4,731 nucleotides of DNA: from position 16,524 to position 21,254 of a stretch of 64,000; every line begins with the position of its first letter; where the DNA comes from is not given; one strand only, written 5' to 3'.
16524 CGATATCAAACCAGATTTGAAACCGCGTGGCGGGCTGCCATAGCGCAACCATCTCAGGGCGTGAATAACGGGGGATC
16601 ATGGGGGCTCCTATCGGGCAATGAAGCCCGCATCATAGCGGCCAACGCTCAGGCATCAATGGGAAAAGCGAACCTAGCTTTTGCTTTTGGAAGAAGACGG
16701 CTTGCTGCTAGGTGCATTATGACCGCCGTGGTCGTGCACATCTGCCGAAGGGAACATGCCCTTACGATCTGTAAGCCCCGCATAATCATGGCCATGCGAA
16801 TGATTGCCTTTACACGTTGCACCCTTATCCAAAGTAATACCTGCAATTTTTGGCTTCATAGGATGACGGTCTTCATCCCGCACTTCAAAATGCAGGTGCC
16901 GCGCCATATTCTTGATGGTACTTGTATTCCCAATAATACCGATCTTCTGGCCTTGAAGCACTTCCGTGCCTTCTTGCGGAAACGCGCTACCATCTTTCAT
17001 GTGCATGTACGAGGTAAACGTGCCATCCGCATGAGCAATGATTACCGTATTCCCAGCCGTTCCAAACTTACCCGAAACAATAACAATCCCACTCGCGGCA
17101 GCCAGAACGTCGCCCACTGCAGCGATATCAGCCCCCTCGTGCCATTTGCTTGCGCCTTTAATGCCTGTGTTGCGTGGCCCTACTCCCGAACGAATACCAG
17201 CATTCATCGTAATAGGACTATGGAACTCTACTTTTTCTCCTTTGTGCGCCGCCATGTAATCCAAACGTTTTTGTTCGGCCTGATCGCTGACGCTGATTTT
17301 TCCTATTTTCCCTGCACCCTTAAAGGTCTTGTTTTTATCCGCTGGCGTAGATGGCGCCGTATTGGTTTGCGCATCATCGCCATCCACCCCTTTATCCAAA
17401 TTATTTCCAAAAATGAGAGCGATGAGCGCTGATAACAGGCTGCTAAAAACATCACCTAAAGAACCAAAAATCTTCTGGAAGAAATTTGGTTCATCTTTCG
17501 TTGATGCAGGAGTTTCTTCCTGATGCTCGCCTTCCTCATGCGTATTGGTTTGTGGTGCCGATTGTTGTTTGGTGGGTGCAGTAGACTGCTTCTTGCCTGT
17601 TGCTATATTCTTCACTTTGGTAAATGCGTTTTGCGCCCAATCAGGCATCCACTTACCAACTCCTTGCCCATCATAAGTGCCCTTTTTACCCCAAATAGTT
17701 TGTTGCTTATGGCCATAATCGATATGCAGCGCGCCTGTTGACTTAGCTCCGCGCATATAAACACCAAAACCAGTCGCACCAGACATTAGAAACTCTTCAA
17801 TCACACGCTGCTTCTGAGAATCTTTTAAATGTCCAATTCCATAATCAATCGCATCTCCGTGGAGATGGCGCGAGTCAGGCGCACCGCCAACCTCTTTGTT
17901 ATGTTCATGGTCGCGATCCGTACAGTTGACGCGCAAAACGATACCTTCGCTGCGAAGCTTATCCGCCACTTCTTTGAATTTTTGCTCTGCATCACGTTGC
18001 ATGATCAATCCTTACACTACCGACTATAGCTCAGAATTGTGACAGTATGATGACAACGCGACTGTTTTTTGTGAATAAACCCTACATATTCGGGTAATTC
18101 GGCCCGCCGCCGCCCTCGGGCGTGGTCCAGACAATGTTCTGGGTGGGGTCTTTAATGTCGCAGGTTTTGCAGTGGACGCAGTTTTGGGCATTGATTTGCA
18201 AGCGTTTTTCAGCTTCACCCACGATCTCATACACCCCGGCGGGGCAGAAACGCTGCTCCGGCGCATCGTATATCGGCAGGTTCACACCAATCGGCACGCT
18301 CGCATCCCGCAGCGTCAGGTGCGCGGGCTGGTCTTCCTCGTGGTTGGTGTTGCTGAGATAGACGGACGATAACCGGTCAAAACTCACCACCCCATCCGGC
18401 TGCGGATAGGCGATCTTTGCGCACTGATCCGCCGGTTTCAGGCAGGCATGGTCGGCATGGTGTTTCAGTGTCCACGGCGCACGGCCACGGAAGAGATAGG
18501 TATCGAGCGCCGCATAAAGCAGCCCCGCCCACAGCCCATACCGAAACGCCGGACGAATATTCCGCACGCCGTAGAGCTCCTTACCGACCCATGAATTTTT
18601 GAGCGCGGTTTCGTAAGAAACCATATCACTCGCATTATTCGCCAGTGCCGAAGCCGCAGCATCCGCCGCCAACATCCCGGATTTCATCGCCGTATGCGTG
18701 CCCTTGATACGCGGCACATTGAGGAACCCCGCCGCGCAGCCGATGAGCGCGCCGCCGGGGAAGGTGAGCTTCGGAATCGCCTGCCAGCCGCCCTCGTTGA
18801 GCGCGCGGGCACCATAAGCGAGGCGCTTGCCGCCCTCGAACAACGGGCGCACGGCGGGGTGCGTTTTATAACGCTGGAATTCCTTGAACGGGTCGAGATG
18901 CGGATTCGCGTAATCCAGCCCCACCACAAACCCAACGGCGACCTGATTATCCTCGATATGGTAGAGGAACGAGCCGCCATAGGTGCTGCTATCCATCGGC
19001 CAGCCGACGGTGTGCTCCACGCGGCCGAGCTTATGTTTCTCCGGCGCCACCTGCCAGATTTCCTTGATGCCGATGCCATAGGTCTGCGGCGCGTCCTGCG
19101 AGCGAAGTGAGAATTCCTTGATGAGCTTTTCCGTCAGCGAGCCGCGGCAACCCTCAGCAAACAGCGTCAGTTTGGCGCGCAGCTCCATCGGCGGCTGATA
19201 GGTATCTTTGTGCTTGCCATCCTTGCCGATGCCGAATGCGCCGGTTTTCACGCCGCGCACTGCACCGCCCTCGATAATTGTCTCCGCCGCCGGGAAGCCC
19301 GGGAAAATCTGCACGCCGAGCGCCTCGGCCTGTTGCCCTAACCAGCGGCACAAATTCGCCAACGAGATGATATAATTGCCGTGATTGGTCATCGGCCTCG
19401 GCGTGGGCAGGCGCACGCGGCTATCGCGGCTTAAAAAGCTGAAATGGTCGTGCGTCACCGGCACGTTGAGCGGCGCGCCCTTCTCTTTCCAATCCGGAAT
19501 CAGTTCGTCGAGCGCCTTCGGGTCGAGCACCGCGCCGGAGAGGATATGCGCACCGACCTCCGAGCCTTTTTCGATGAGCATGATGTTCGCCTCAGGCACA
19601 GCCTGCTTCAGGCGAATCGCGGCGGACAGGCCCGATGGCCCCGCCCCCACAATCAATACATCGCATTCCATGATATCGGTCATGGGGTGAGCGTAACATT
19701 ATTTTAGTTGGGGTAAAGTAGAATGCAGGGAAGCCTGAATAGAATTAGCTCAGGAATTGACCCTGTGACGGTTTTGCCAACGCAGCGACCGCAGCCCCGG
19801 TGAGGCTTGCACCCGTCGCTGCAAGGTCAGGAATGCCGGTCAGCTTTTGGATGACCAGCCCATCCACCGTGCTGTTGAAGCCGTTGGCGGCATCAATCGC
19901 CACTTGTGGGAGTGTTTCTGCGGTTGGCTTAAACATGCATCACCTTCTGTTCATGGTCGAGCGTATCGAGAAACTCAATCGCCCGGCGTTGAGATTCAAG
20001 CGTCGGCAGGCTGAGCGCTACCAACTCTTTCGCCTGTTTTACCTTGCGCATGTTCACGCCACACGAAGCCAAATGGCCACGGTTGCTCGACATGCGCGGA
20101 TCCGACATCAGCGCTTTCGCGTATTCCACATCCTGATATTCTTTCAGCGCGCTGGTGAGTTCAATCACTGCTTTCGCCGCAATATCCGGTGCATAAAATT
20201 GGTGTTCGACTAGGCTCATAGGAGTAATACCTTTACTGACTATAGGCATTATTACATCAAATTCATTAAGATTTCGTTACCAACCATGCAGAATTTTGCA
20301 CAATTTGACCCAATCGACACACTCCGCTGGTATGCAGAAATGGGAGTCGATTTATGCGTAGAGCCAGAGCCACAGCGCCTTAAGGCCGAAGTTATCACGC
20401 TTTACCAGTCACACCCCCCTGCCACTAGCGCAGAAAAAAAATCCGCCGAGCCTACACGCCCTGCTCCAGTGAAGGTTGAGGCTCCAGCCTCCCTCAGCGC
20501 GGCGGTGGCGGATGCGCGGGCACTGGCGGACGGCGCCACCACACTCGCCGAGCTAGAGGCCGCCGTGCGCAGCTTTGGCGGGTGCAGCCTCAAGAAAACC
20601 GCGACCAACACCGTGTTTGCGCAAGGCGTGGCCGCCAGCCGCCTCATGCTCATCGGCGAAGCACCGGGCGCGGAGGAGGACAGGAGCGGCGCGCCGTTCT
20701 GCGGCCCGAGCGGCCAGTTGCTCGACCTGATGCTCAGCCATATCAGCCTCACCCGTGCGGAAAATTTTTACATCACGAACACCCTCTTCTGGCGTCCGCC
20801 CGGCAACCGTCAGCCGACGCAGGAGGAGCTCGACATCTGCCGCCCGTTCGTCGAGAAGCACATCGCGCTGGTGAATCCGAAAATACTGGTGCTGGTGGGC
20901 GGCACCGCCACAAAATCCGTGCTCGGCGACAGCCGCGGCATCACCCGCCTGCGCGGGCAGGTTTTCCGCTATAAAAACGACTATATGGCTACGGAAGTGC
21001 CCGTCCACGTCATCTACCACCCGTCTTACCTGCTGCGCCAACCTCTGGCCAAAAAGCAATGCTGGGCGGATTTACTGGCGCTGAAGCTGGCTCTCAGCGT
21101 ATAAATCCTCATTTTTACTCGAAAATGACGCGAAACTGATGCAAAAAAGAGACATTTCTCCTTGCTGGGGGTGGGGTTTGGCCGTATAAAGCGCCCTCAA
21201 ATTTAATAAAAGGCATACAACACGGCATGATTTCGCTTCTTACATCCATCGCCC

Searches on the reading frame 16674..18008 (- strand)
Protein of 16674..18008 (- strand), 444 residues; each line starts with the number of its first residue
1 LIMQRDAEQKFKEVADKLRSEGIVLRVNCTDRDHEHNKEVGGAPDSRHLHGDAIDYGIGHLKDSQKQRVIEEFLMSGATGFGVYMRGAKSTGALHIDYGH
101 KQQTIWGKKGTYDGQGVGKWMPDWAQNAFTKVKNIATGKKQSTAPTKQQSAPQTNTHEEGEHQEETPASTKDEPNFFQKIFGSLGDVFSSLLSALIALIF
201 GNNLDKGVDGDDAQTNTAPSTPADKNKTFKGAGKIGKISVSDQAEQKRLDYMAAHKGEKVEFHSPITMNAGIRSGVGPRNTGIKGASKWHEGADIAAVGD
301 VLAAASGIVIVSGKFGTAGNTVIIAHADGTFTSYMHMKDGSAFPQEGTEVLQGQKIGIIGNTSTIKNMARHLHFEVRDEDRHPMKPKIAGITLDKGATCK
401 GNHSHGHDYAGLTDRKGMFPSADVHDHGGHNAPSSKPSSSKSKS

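Call 8: search_protein_families(library=pfam, proteins=[window:16674-18008:-], max_evalue=0.01)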
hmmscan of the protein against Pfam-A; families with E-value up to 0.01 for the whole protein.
window:16674-18008:- (444 aa): 2 families
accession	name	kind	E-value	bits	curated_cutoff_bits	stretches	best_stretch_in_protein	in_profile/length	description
PF01551.29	Peptidase_M23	-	5.4e-21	75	28.7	1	290-383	3-93/96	Peptidase family M23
PF08291.16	Peptidase_M15_3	-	1.5e-08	35.1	23.2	1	9-86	30-101/108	Peptidase M15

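Call 49: find_homologous_proteins(query=window:16674-17984:-, max_evalue=0.00001)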
Query window:16674-17984:- (436 aa): 10 proteins with E <= 0.00001 among 6135 candidates.
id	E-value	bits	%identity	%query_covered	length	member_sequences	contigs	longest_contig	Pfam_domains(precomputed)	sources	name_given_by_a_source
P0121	3.5e-293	990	100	100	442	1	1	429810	PF01551.30,PF08291.17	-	-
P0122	1.1e-137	478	80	62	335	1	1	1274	PF01551.30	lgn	-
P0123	4.3e-131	456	76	64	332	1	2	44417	PF01551.30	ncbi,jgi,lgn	jgi:murein DD-endopeptidase MepM/ murein hydrolase activator NlpD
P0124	1.6e-128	447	74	65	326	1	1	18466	PF01551.30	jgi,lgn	jgi:murein DD-endopeptidase MepM/ murein hydrolase activator NlpD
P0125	4.5e-10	57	38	27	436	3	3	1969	PF01551.30,PF19425.5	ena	-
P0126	4.9e-8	50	38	29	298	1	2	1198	PF01551.30,PF01471.24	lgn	-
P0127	2.0e-7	48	35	25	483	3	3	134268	PF01551.30,PF19425.5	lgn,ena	-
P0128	6.4e-7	47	40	23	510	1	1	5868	PF01551.30,PF04225.18,PF19425.5,PF22310.3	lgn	-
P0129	4.1e-6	44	40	21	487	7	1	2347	PF01551.30,PF04225.18,PF19425.5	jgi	jgi:murein DD-endopeptidase MepM/ murein hydrolase activator NlpD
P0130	7.6e-6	43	36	23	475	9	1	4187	PF01551.30,PF04225.18,PF19425.5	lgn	-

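Call 50: find_encoding_contigs(protein=P0123, flank=10000, max_places=4)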
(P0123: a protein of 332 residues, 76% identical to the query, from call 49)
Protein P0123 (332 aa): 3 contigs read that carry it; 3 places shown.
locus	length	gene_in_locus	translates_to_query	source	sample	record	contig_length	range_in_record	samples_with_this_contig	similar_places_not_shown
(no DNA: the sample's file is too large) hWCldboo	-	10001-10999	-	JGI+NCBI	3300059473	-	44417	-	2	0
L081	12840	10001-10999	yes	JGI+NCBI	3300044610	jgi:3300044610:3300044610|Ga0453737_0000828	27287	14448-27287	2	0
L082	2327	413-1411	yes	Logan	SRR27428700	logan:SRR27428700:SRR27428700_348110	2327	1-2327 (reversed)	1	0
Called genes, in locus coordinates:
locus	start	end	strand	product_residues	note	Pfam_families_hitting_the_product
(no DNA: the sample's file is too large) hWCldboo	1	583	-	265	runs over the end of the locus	-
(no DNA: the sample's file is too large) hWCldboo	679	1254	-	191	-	PF00430:ATP-synt_B, PF05405:Mt_ATP-synt_B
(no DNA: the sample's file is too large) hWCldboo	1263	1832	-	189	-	PF02326:YMF19, PF00430:ATP-synt_B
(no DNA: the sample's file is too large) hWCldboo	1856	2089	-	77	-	PF00137:ATP-synt_C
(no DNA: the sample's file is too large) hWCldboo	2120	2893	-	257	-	PF00119:ATP-synt_A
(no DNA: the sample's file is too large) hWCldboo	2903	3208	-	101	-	PF09527:ATPase_gene1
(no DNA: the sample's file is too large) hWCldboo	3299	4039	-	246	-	PF13462:Thioredoxin_4, PF01323:DSBA (faint)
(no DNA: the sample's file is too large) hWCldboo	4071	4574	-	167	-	PF05258:DciA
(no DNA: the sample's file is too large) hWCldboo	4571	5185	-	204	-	PF01351:RNase_HII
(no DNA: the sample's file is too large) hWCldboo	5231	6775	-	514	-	PF01464:SLT, PF27553:SLT_superhelical (weak)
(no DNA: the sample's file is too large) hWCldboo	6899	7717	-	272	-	PF03167:UDG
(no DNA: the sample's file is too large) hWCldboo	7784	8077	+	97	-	-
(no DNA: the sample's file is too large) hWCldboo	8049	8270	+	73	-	-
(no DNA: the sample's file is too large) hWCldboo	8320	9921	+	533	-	PF00890:FAD_binding_2 (faint), PF01266:DAO (faint), PF01946:Thi4 (weak), PF13450:NAD_binding_8 (weak), PF21162:ETFQO_UQ-bd, PF05187:Fer4_ETF_QO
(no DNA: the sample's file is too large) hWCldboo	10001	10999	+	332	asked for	PF01551:Peptidase_M23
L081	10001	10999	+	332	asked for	PF01551:Peptidase_M23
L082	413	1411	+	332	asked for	PF01551:Peptidase_M23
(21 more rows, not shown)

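Call 51: find_encoding_contigs(protein=P0124, flank=10000, max_places=4)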
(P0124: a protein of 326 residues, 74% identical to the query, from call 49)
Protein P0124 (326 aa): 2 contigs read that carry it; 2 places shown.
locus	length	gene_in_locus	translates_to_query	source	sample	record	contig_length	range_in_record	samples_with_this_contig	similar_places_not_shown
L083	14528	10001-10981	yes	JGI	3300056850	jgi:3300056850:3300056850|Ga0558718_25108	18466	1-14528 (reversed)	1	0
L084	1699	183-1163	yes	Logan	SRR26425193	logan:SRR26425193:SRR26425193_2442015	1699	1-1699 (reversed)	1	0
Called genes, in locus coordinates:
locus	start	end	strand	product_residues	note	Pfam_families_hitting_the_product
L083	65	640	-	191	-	PF00430:ATP-synt_B, PF05405:Mt_ATP-synt_B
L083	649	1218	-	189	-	PF28006:HpsJ (weak), PF02326:YMF19, PF00430:ATP-synt_B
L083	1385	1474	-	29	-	-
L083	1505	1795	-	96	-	PF00119:ATP-synt_A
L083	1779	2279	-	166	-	PF00119:ATP-synt_A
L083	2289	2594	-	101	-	PF09527:ATPase_gene1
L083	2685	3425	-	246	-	PF01323:DSBA (faint), PF13462:Thioredoxin_4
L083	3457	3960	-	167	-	PF05258:DciA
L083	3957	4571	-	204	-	PF01351:RNase_HII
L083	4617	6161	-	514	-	PF01464:SLT, PF27553:SLT_superhelical (weak)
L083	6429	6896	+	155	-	-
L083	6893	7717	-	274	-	PF03167:UDG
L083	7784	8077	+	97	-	-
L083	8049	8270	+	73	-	-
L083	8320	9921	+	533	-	PF00890:FAD_binding_2 (faint), PF01266:DAO (faint), PF01946:Thi4 (weak), PF13450:NAD_binding_8 (weak), PF21162:ETFQO_UQ-bd, PF05187:Fer4_ETF_QO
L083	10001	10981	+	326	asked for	PF01551:Peptidase_M23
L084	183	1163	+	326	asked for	PF01551:Peptidase_M23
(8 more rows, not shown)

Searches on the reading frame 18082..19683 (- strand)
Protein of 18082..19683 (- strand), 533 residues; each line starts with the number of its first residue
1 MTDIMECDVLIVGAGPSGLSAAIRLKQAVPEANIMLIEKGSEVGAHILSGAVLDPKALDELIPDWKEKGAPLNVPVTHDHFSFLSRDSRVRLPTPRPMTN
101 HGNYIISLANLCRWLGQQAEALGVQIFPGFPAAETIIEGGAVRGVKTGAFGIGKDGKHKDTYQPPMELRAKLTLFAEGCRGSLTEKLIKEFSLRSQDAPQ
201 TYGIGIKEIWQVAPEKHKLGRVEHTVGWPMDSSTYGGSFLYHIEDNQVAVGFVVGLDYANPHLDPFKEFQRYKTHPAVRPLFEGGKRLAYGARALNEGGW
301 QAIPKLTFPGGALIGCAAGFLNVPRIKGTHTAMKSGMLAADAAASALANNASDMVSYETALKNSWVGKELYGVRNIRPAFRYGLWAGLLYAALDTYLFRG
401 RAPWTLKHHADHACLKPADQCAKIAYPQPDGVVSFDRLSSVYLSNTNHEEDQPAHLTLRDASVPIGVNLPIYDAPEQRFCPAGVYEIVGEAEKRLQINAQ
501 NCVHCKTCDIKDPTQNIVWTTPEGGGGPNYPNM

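Call 12: search_protein_families(library=ncbifam, proteins=[window:18082-19683:-], max_evalue=0.001)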
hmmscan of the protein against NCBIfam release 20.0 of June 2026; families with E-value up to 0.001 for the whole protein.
window:18082-19683:- (533 aa): 22 families
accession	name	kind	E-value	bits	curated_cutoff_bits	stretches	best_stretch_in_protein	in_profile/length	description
NF007450.0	PRK10015.1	subfamily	2.1e-33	115.7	466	1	7-376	6-367/429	FAD-dependent oxidoreductase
NF007542.0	PRK10157.1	subfamily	1.4e-24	86.6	610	1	8-350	7-338/428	FAD-dependent oxidoreductase FixC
NF041080.1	DGGGPL_reductase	equivalog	1.4e-09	37.3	580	1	8-351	3-319/447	digeranylgeranylglycerophospholipid reductase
TIGR02032.1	GG-red-SF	subfamily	7e-09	35.8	158.8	1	8-342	2-296/297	geranylgeranyl reductase family protein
TIGR00292.1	TIGR00292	equivalog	2.9e-07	30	148.3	1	2-50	17-63/254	sulfide-dependent adenosine diphosphate thiazole synthase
NF041160.1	DGGPL_Thplmales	equivalog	3.1e-06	26.4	780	0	6-144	3-136/396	digeranylgeranylglycerophospholipid reductase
TIGR02023.1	BchP-ChlP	subfamily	3.9e-06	26.1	343.3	0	8-40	2-32/388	geranylgeranyl diphosphate reductase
TIGR00275.1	TIGR00275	subfamily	2e-05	23.6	183.8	1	9-48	1-38/401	aminoacetone oxidase family FAD-binding enzyme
NF004789.0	PRK06134.1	subfamily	3.5e-05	22.6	747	0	5-45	11-49/581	FAD-dependent oxidoreductase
TIGR00562.1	proto_IX_ox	equivalog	7.6e-05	21.5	97.85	1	8-48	4-44/470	protoporphyrinogen oxidase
TIGR01372.1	soxA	subfamily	8.1e-05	20.6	1164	1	6-49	168-209/996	sarcosine oxidase subunit alpha family protein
NF006593.0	PRK09126.1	equivalog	8.6e-05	21.6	420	1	5-41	3-37/393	5-demethoxyubiquinol-8 5-hydroxylase UbiM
NF008726.1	PRK11728.1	equivalog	9.4e-05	21.4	299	1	7-46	1-40/389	L-2-hydroxyglutarate oxidase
TIGR03329.1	Phn_aa_oxid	hypoth_equivalog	0.00014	20.8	632.8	1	5-40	23-58/460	putative aminophosphonate oxidoreductase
NF003585.0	PRK05249.1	equivalog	0.00023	19.9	465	1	4-60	4-58/464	Si-specific NAD(P)(+) transhydrogenase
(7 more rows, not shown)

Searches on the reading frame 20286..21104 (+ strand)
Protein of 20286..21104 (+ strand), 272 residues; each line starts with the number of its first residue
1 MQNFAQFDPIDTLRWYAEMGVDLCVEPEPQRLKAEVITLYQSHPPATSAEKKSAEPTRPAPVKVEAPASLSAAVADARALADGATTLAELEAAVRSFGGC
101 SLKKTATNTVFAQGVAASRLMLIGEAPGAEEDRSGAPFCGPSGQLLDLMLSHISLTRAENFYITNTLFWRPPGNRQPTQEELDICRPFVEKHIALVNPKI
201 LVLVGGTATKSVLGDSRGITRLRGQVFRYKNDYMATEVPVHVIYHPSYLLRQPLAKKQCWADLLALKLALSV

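Call 12: search_protein_families(library=ncbifam, proteins=[window:20286-21104:+], max_evalue=0.001)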
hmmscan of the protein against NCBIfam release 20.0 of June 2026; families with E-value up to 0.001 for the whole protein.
window:20286-21104:+ (272 aa): 3 families
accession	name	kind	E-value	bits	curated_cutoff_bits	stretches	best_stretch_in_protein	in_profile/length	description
TIGR00758.1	UDG_fam4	subfamily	3.2e-62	209.3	125.3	1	99-268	3-169/173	uracil-DNA glycosylase, family 4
NF040953.1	Arch_udg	equivalog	2e-42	144.8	250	1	88-263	2-179/184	type-4 uracil-DNA glycosylase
TIGR03914.1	UDG_fam_dom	hypoth_equivalog_domain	1.3e-40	139.4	189.95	1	49-257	9-216/231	UdgX family uracil-DNA binding protein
